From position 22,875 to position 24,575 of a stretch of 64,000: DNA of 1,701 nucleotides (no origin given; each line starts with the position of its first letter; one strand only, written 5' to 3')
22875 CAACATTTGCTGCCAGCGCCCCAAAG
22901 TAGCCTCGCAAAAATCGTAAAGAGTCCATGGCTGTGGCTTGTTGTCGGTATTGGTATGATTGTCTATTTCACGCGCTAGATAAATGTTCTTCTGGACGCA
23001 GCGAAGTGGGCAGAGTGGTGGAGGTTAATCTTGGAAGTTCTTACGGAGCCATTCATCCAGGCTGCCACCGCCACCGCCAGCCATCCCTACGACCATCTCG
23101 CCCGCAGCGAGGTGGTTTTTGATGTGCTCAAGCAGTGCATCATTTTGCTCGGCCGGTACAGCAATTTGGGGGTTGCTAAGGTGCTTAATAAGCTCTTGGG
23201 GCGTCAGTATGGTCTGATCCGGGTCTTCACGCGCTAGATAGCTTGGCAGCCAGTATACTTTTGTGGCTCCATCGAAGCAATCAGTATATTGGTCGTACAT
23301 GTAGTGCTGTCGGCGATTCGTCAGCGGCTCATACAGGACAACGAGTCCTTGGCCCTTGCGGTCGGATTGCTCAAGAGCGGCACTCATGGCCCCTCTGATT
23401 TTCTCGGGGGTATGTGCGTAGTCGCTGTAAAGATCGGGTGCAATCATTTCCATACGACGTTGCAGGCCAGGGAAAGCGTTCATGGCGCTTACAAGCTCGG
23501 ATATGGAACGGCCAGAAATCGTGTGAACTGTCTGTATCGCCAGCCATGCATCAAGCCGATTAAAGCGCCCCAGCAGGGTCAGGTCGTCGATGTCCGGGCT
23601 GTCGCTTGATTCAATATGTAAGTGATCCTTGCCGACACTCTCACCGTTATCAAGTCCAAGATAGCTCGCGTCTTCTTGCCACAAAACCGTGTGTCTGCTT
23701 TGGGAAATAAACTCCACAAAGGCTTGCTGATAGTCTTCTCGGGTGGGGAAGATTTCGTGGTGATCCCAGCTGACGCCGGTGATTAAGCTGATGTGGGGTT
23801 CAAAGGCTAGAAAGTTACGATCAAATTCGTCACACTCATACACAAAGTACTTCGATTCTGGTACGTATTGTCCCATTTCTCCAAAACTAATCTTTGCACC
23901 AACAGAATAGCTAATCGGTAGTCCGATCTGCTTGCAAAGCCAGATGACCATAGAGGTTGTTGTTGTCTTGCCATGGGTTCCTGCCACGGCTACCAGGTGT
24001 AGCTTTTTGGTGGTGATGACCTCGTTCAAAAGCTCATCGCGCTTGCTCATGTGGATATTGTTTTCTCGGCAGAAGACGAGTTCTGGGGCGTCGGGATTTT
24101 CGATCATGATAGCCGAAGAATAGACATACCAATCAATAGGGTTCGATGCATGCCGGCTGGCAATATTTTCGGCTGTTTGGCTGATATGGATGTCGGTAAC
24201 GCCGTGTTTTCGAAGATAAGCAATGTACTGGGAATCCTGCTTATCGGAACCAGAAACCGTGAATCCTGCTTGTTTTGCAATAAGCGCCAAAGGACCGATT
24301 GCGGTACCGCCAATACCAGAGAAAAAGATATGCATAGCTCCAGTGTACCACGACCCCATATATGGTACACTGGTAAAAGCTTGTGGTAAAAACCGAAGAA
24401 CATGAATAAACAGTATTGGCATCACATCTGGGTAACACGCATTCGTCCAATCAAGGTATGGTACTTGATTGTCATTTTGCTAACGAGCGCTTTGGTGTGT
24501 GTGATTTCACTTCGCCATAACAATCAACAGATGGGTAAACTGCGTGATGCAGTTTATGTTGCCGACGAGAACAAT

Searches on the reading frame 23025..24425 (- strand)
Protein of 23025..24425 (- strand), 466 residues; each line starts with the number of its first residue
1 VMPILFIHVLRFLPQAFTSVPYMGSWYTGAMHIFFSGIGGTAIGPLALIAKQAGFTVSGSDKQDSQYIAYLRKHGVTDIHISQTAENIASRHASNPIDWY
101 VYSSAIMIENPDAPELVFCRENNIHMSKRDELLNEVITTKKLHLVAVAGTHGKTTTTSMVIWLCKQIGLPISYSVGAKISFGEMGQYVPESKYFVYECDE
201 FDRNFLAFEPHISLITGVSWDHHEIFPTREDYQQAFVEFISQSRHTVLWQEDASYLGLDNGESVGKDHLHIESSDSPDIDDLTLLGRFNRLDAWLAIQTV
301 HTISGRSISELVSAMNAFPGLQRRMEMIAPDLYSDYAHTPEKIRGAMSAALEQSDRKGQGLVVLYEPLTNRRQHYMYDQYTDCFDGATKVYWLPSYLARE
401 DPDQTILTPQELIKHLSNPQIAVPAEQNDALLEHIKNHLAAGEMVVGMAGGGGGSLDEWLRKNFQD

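Call 91: search_protein_families(library=pfam, proteins=[window:23025-24425:-], max_evalue=0.000001)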
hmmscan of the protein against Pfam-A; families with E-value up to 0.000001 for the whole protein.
window:23025-24425:- (466 aa): 2 families
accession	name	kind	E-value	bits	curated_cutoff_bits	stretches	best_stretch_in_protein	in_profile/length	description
PF01225.30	Mur_ligase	-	7.1e-14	52.4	21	1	32-138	1-92/95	Mur ligase family, catalytic domain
PF08245.18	Mur_ligase_M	-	2.6e-11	44.3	24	1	147-253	1-126/200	Mur ligase middle domain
